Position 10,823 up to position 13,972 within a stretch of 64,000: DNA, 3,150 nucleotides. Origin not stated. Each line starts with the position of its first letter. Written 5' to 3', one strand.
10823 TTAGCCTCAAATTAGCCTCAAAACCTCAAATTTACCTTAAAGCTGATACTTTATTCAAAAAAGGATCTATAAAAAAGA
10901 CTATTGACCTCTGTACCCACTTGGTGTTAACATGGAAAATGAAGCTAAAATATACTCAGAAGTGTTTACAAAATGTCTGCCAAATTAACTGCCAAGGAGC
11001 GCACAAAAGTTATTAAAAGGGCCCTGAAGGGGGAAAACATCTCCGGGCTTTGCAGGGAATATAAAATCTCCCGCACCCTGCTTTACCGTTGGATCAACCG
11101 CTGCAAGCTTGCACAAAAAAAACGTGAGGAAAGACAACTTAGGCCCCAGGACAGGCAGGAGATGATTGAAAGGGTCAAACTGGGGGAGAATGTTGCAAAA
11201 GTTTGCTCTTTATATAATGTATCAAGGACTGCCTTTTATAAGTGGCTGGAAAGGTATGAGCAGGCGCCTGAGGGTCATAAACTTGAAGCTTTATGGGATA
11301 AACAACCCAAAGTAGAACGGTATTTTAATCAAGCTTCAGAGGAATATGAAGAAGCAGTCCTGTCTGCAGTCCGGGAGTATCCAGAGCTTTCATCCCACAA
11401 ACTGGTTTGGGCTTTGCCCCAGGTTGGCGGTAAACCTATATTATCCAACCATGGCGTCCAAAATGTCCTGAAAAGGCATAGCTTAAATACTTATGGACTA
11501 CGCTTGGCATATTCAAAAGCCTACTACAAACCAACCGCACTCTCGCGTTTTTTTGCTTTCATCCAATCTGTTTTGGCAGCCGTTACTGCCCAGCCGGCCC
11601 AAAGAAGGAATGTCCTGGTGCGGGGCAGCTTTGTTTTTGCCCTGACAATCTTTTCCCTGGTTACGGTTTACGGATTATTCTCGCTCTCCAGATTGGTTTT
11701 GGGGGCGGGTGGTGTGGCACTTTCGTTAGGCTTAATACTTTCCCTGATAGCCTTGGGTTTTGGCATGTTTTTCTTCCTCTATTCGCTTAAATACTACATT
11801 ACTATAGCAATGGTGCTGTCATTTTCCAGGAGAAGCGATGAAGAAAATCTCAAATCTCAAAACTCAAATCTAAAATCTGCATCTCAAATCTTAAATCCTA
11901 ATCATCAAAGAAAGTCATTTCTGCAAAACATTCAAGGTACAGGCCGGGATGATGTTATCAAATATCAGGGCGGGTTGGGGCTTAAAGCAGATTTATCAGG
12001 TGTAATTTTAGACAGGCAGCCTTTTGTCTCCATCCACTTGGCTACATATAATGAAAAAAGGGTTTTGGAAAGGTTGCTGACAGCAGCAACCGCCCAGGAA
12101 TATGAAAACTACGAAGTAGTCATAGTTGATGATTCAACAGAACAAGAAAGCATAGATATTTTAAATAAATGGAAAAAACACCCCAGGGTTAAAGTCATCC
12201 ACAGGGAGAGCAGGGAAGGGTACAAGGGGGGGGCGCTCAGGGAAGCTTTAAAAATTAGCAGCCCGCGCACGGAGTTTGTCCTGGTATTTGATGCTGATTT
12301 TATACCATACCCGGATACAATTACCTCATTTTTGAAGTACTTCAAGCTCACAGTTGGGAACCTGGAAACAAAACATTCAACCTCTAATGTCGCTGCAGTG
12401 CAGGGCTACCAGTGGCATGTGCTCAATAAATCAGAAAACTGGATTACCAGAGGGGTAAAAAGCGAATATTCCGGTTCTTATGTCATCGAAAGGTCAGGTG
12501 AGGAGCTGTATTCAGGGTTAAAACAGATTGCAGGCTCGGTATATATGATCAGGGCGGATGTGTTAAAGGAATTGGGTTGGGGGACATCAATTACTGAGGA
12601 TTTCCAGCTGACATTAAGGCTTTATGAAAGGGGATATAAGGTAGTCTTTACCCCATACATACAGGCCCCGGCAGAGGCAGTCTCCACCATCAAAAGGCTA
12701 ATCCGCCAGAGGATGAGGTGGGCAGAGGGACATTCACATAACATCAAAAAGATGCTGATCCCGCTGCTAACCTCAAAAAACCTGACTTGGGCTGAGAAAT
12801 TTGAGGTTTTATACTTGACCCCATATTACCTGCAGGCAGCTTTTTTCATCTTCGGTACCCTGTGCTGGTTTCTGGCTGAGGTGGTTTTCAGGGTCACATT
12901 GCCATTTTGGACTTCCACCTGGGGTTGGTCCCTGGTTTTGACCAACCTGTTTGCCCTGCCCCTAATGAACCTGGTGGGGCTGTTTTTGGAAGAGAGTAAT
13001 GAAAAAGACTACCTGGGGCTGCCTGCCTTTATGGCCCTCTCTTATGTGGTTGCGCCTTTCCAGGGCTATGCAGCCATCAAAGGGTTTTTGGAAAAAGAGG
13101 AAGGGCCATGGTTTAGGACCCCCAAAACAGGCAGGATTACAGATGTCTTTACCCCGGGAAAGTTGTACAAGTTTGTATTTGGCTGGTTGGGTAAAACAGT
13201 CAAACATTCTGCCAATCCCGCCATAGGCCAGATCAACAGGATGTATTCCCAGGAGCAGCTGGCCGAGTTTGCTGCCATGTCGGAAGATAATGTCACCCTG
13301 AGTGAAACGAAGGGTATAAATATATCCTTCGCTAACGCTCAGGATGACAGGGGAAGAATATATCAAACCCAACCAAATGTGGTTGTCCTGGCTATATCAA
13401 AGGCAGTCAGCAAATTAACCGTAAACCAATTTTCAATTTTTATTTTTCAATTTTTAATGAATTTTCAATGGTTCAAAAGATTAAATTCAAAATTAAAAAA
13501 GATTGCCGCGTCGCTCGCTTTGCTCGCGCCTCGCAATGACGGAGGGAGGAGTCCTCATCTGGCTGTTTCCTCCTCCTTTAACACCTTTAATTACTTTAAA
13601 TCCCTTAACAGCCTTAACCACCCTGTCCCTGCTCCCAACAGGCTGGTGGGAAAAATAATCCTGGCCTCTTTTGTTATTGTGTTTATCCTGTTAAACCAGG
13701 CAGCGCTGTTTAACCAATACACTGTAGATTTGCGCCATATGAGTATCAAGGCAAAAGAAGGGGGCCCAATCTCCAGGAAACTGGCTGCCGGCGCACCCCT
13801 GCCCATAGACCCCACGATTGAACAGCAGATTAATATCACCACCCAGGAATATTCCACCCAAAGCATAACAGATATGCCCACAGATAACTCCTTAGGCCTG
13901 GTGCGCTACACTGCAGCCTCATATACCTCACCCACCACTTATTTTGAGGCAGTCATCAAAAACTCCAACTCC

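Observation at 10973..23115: Giant 3654-aa chimeric protein (transposase-HTH + membrane GT2 synthase + ~36 Kelch-like repeats + PEP-CTERM-like tail) with a cognate mini-exosortase next door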

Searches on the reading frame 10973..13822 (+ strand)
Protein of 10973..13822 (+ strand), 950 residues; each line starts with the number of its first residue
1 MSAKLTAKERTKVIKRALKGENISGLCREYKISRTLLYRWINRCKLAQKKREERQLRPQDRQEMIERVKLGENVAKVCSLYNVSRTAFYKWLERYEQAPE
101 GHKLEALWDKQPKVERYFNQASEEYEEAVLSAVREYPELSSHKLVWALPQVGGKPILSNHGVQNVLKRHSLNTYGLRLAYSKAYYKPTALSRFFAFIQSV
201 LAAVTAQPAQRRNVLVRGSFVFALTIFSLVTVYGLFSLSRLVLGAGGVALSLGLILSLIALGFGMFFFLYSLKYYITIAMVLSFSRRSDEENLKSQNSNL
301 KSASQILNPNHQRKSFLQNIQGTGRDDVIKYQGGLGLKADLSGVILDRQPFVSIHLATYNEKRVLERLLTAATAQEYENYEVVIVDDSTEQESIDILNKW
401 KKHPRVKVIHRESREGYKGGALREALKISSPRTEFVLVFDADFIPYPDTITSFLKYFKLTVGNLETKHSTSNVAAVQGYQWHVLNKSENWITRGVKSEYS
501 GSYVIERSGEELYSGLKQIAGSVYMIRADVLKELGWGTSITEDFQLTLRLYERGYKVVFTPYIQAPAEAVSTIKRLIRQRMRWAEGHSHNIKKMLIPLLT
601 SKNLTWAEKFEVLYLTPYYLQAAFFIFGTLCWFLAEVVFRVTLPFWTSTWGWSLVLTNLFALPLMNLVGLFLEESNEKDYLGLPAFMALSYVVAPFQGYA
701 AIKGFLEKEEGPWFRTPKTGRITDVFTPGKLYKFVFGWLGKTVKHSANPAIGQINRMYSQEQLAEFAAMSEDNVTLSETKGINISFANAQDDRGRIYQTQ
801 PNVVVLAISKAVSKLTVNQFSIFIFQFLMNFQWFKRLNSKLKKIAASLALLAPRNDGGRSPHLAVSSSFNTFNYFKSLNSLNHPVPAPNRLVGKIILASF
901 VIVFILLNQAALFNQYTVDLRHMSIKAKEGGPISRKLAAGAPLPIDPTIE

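Call 12: find_homologous_proteins(query=window:10973-13822:+)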
Query window:10973-13822:+ (950 aa): 733 proteins with E <= 0.001 among 8000 candidates; the best 120 are listed.
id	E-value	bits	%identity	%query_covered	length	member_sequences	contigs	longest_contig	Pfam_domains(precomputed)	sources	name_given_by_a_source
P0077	0.0e+0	1083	63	73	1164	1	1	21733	PF13632.13,PF13506.14,PF13641.13,PF13384.13,PF13551.13,PF01527.27,PF13518.13,PF02796.22,PF01710.23,PF00535.33,PF13565.13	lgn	-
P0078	0.0e+0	1064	65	73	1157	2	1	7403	PF13632.13,PF13506.14,PF13641.13,PF13384.13,PF13551.13,PF01527.27,PF13518.13,PF02796.22,PF01710.23,PF00535.33,PF13565.13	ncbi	-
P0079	0.0e+0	1058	63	75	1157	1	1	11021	PF10111.15,PF13506.14,PF13384.13,PF13518.13,PF02796.22,PF00535.33,PF13565.13,PF13632.13,PF13641.13,PF13551.13,PF01527.27,PF01710.23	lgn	-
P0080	0.0e+0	1058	63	79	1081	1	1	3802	PF13632.13,PF10111.15,PF13506.14,PF13641.13,PF13384.13,PF13551.13,PF01527.27,PF13518.13,PF02796.22,PF01710.23,PF00535.33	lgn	-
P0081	0.0e+0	1025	62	78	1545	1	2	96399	PF13632.13,PF13506.14,PF13641.13,PF13384.13,PF13551.13,PF01527.27,PF13518.13,PF02796.22,PF01710.23,PF00535.33,PF13565.13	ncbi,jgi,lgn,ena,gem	-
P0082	4.4e-292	990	61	78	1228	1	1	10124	PF13632.13,PF13506.14,PF13641.13,PF13384.13,PF13551.13,PF01527.27,PF13518.13,PF02796.22,PF00535.33,PF13565.13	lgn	-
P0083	1.2e-276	939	57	73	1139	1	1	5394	PF13632.13,PF13506.14,PF13641.13,PF13384.13,PF13551.13,PF01527.27,PF13518.13,PF02796.22,PF00535.33,PF13565.13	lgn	-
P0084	4.1e-274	930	55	79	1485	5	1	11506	PF13632.13,PF13506.14,PF13641.13,PF13384.13,PF13551.13,PF01527.27,PF13518.13,PF02796.22,PF00535.33,PF13565.13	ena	-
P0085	2.0e-273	928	55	79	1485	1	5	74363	PF13632.13,PF13506.14,PF13641.13,PF13384.13,PF13551.13,PF01527.27,PF13518.13,PF02796.22,PF00535.33,PF13565.13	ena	-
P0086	2.0e-273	928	55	79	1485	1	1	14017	PF13632.13,PF13506.14,PF13641.13,PF13384.13,PF13551.13,PF01527.27,PF13518.13,PF02796.22,PF00535.33,PF13565.13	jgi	-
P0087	2.1e-273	928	54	79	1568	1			PF13632.13,PF13506.14,PF13641.13,PF13384.13,PF13551.13,PF01527.27,PF13518.13,PF02796.22,PF00535.33,PF13565.13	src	-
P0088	1.3e-265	902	54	79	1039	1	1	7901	PF13632.13,PF13506.14,PF13641.13,PF13384.13,PF13551.13,PF01527.27,PF13518.13,PF02796.22,PF00535.33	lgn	-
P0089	4.4e-264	897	54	72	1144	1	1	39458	PF13632.13,PF13506.14,PF13641.13,PF13384.13,PF13551.13,PF01527.27,PF13518.13,PF02796.22,PF00535.33,PF13565.13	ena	-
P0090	1.4e-263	895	56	75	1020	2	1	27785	PF13632.13,PF13506.14,PF13641.13,PF13384.13,PF13551.13,PF01527.27,PF13518.13,PF02796.22,PF00535.33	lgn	-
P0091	4.7e-263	894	55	72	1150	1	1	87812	PF13632.13,PF13506.14,PF13641.13,PF13384.13,PF13551.13,PF01527.27,PF13518.13,PF00535.33,PF13565.13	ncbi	-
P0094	1.5e-258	879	54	72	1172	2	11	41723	PF13632.13,PF13506.14,PF13641.13,PF13384.13,PF13551.13,PF01527.27,PF13518.13,PF02796.22,PF00535.33,PF13565.13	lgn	-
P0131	1.3e-231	790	48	84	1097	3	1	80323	PF13632.13,PF13506.14,PF13641.13,PF13384.13,PF13551.13,PF01527.27,PF13518.13,PF02796.22,PF01710.23,PF00535.33,PF13565.13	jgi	-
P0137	9.9e-231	787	50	73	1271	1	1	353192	PF13632.13,PF13506.14,PF13641.13,PF13384.13,PF13551.13,PF01527.27,PF13518.13,PF02796.22,PF00535.33,PF13565.13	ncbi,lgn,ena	-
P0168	4.9e-215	735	48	79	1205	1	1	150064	PF10111.15,PF13506.14,PF13384.13,PF13518.13,PF02796.22,PF10102.15,PF00535.33,PF13565.13,PF13632.13,PF13641.13,PF13551.13,PF01527.27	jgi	jgi:cellulose synthase/poly-beta-1,6-N-acetylglucosamine synthase-like glycosyltransferase/transposa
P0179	1.3e-211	723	47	77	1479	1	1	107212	PF13632.13,PF13506.14,PF13641.13,PF13384.13,PF13551.13,PF01527.27,PF13518.13,PF02796.22,PF00535.33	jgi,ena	-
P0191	3.4e-206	705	46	72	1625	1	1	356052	PF13632.13,PF13641.13,PF13384.13,PF13551.13,PF01527.27,PF13518.13,PF02796.22,PF00535.33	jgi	-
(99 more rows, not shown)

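Call 47: find_encoding_contigs(protein=P0137, flank=10000, max_places=1)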
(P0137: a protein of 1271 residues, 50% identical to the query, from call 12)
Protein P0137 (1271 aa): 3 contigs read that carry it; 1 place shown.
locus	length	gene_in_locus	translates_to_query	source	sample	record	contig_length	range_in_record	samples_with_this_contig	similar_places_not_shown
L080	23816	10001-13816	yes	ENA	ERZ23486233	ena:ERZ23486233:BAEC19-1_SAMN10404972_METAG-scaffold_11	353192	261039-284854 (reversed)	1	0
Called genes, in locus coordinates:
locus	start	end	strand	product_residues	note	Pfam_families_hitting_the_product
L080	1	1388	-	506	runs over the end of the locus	PF14827:dCache_3, PF17201:Cache_3-Cache_2, PF17202:sCache_3_3, PF17203:sCache_3_2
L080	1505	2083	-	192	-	PF00578:AhpC-TSA, PF08534:Redoxin, PF13905:Thioredoxin_8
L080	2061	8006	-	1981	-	PF09136:Glucodextran_B (faint), PF01108:Tissue_fac (faint), PF19077:Big_13 (weak), PF13620:CarboxypepD_reg (weak)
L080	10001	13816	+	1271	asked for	PF01527:HTH_Tnp_1, PF02796:HTH_7 (faint), PF13384:HTH_23, PF13518:HTH_28, PF01527:HTH_Tnp_1 (weak), PF00535:Glycos_transf_2, PF13641:Glyco_tranf_2_3, PF13632:Glyco_trans_2_3, +3 more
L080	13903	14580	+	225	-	-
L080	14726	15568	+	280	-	PF00535:Glycos_transf_2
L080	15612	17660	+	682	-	PF09586:YfhO (weak)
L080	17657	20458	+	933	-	-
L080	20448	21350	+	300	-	PF00535:Glycos_transf_2, PF13641:Glyco_tranf_2_3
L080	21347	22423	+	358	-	PF04055:Radical_SAM, PF13186:SPASM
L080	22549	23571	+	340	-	PF05368:NmrA, PF01073:3Beta_HSD, PF01370:Epimerase, PF02719:Polysacc_synt_2, PF04321:RmlD_sub_bind, PF07993:NAD_binding_4, PF08659:KR, PF13460:NAD_binding_10, +1 more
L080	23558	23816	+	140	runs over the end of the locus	-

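Call 48: find_encoding_contigs(protein=P0081, flank=10000, max_places=1)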
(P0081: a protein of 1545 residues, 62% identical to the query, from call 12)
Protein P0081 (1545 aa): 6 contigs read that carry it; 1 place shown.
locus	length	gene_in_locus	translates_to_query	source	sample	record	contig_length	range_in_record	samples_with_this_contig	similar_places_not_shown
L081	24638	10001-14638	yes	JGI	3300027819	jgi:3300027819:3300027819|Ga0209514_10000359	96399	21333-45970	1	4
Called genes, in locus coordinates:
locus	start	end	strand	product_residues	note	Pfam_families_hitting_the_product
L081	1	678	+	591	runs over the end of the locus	PF03485:Arg_tRNA_synt_N, PF00750:tRNA-synt_1d, PF05746:DALR_1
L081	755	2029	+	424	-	PF00675:Peptidase_M16, PF05193:Peptidase_M16_C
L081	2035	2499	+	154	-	PF00334:NDK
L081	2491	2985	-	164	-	PF07681:DoxX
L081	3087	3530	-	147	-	PF07884:VKOR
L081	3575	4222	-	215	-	PF13462:Thioredoxin_4, PF01323:DSBA, PF13743:Thioredoxin_5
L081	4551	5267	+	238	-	PF04203:Sortase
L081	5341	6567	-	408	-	PF08308:PEGA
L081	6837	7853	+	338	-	PF00022:Actin (weak), PF06723:MreB_Mbl, PF00012:HSP70, PF14450:FtsA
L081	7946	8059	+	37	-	-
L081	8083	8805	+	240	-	PF03808:Glyco_tran_WecG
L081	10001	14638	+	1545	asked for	PF13518:HTH_28 (weak), PF13551:HTH_29 (weak), PF13384:HTH_23 (weak), PF13518:HTH_28, PF13551:HTH_29 (weak), PF00535:Glycos_transf_2, PF13641:Glyco_tranf_2_3, PF13632:Glyco_trans_2_3, +5 more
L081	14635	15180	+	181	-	-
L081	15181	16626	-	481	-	PF02156:Glyco_hydro_26, PF17957:Big_7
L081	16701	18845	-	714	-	PF22848:ASD1_dom (weak), PF00754:F5_F8_type_C, PF22633:F5_F8_type_C_2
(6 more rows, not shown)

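Call 49: find_encoding_contigs(protein=P0191, flank=10000, max_places=1)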
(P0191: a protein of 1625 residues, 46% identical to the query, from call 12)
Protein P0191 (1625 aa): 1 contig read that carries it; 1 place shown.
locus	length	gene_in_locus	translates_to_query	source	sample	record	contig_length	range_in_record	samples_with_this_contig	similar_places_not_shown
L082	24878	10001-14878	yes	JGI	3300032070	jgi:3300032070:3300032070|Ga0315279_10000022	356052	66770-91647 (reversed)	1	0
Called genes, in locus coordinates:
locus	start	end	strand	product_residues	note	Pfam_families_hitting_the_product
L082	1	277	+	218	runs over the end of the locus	PF00300:His_Phos_1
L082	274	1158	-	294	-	-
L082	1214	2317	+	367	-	PF00162:PGK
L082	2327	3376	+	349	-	PF00044:Gp_dh_N, PF02800:Gp_dh_C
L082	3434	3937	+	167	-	-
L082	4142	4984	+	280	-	PF01256:Carb_kinase, PF08543:Phos_pyr_kin (weak), PF02110:HK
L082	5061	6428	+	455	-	-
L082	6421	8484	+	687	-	-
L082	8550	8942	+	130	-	PF00072:Response_reg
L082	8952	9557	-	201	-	-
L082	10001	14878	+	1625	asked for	PF01527:HTH_Tnp_1 (weak), PF13384:HTH_23, PF13518:HTH_28 (weak), PF13551:HTH_29 (weak), PF00535:Glycos_transf_2, PF13641:Glyco_tranf_2_3, PF00535:Glycos_transf_2 (weak), PF13632:Glyco_trans_2_3, +1 more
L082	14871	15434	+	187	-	-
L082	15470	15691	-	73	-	-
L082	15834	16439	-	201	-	-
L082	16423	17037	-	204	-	-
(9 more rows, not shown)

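Call 50: find_encoding_contigs(protein=P0168, flank=10000, max_places=1)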
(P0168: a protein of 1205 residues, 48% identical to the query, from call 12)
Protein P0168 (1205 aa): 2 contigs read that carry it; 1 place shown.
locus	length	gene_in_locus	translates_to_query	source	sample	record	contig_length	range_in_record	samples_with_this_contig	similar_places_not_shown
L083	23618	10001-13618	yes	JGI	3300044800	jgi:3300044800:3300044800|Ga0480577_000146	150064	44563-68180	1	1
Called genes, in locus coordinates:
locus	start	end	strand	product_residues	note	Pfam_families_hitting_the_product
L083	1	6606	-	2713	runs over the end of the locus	-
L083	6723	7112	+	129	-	-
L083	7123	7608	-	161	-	-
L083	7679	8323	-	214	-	-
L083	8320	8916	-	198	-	PF08239:SH3_3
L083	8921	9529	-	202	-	-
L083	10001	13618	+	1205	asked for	PF01527:HTH_Tnp_1 (faint), PF02796:HTH_7 (faint), PF13518:HTH_28, PF13565:HTH_32 (weak), PF00535:Glycos_transf_2, PF13641:Glyco_tranf_2_3, PF13632:Glyco_trans_2_3, PF10102:DUF2341, +4 more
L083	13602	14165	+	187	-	-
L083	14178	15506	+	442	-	-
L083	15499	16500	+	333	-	PF00106:adh_short, PF01073:3Beta_HSD, PF01370:Epimerase, PF02719:Polysacc_synt_2, PF04321:RmlD_sub_bind, PF08659:KR (weak), PF16363:GDP_Man_Dehyd, PF07993:NAD_binding_4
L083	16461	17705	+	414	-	PF13439:Glyco_transf_4, PF20706:GT4-conflict (weak), PF00534:Glycos_transf_1, PF13692:Glyco_trans_1_4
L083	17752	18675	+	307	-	-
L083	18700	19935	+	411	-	PF13439:Glyco_transf_4 (weak), PF20706:GT4-conflict (weak), PF00534:Glycos_transf_1, PF13692:Glyco_trans_1_4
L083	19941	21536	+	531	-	-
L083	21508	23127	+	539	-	PF13489:Methyltransf_23, PF08241:Methyltransf_11, PF08242:Methyltransf_12, PF13649:Methyltransf_25, PF13847:Methyltransf_31, PF13489:Methyltransf_23, PF13847:Methyltransf_31, PF08241:Methyltransf_11, +6 more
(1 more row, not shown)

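Call 51: find_encoding_contigs(protein=P0179, flank=10000, max_places=1)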
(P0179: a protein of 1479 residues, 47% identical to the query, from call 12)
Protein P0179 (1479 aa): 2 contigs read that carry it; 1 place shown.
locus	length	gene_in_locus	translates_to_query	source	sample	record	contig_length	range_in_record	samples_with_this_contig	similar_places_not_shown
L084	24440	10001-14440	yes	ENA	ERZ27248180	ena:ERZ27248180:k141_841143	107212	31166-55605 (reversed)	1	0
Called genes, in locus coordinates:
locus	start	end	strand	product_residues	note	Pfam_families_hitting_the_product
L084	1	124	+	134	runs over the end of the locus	-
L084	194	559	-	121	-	PF00072:Response_reg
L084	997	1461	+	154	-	PF02580:Tyr_Deacylase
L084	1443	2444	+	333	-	PF00579:tRNA-synt_1b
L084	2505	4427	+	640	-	PF06480:FtsH_ext, PF00004:AAA, PF17862:AAA_lid_3, PF01434:Peptidase_M41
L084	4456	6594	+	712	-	PF02739:5_3_exonuc_N, PF01367:5_3_exonuc, PF00476:DNA_pol_A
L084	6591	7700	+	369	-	PF13439:Glyco_transf_4, PF20706:GT4-conflict (weak), PF00534:Glycos_transf_1, PF13692:Glyco_trans_1_4, PF13524:Glyco_trans_1_2 (weak)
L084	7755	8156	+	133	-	PF00072:Response_reg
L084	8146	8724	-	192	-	-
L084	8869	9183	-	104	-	PF00376:MerR, PF13411:MerR_1, PF13591:MerR_2 (weak)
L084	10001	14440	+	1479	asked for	PF01527:HTH_Tnp_1 (faint), PF02796:HTH_7 (faint), PF13551:HTH_29 (faint), PF13384:HTH_23 (weak), PF13518:HTH_28 (weak), PF00535:Glycos_transf_2, PF13641:Glyco_tranf_2_3, PF13632:Glyco_trans_2_3, +1 more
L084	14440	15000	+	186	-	-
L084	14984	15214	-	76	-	PF07927:HicA_toxin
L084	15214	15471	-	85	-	PF21748:UPF0150 (weak), PF15919:HicB_lk_antitox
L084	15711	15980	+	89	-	-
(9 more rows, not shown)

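Call 52: find_encoding_contigs(protein=P0131, flank=10000, max_places=1)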
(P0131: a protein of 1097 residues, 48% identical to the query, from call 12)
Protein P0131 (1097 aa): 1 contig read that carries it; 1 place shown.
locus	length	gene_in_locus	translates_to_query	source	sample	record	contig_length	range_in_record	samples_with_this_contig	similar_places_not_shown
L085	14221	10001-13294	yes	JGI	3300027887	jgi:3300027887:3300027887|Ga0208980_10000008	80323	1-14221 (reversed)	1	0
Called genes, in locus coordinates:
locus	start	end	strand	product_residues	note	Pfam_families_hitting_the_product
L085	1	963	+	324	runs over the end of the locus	-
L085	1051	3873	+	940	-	-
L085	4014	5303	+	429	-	PF07497:Rho_RNA_bind, PF00006:ATP-synt_ab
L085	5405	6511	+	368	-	PF23473:LysM3_LYK4_5 (faint), PF01476:LysM, PF01551:Peptidase_M23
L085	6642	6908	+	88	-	-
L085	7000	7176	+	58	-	-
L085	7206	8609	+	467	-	-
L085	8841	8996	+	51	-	-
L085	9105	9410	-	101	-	PF00376:MerR, PF13411:MerR_1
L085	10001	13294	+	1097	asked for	PF13384:HTH_23 (weak), PF13518:HTH_28, PF13551:HTH_29 (weak), PF01527:HTH_Tnp_1 (weak), PF13518:HTH_28 (weak), PF00535:Glycos_transf_2, PF13641:Glyco_tranf_2_3, PF13632:Glyco_trans_2_3, +4 more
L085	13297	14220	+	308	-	?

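Call 59: search_protein_families(library=ncbifam, proteins=[P0094], max_evalue=0.001)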
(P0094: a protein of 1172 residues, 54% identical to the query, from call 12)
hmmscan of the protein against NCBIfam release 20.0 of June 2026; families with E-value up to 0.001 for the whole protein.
P0094 (1172 aa): 27 families (the best 25 are shown)
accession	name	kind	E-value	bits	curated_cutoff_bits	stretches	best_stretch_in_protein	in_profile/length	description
NF033577.2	transpos_IS481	equivalog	1.3e-31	110.2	224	2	10-127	2-114/284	IS481 family transposase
TIGR03937.1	PgaC_IcaA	equivalog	1.2e-28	100.2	422.3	1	440-745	37-322/407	poly-beta-1,6-N-acetyl-D-glucosamine synthase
TIGR03030.1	CelA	equivalog_domain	3e-21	75.1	699.1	2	444-565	127-256/714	UDP-forming cellulose synthase catalytic subunit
NF053846.1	glyco_with_XrtP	equivalog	4.8e-16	58.5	520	1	638-736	245-339/440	XrtP-associated glycosyltransferase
NF033516.0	transpos_IS3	equivalog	3.8e-15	56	160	1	9-267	2-185/369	IS3 family transposase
NF033545.0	transpos_IS630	equivalog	1.2e-13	51.2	100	1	20-139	12-129/299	IS630 family transposase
NF008558.0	PRK11498.1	equivalog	1.7e-12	46.1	992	1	445-692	270-502/872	UDP-forming cellulose synthase catalytic subunit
NF041865.1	EpsU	equivalog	9.1e-12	44.7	700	1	451-820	42-388/394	exopolysaccharide biosynthesis GT2 family glycosyltransferase EpsU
NF047595.1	IS66_ISRel24_TnpA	equivalog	2.2e-10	41.1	74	1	4-94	4-87/113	IS66-like element accessory protein TnpA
NF053739.1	GlytfEpsEBac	equivalog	4.3e-08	32.4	450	1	448-660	1-191/265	glycosyltransferase EpsE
NF047683.1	TeichurnBiosyTuaG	equivalog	6e-08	32.6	400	1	445-567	3-116/252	teichuronic acid biosynthesis protein TuaG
TIGR03965.1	mycofact_glyco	equivalog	2.6e-07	29.9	280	1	443-563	69-180/467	mycofactocin biosynthesis glycosyltransferase MftF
TIGR03111.1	glyc2_xrt_Gpos1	hypoth_equivalog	2.6e-07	29.8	363.95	1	444-719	45-313/439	TIGR03111 family XrtG-associated glycosyltransferase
TIGR04242.1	nodulat_NodC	equivalog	8.3e-07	28.3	550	1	441-753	41-339/395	chitooligosaccharide synthase NodC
NF007453.0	PRK10018.1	equivalog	6.5e-06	26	382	1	445-561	3-110/280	colanic acid biosynthesis glycosyltransferase WcaA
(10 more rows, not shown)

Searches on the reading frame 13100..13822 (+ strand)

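Call 41: search_protein_families(library=pfam, proteins=[window:13100-13822:+], max_evalue=1)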
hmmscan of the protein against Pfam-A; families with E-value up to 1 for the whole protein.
window:13100-13822:+ (241 aa): 1 family
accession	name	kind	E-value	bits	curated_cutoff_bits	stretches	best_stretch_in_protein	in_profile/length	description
PF20594.3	DUF6794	-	0.17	12.4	27.1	1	41-73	8-40/83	Domain of unknown function (DUF6794)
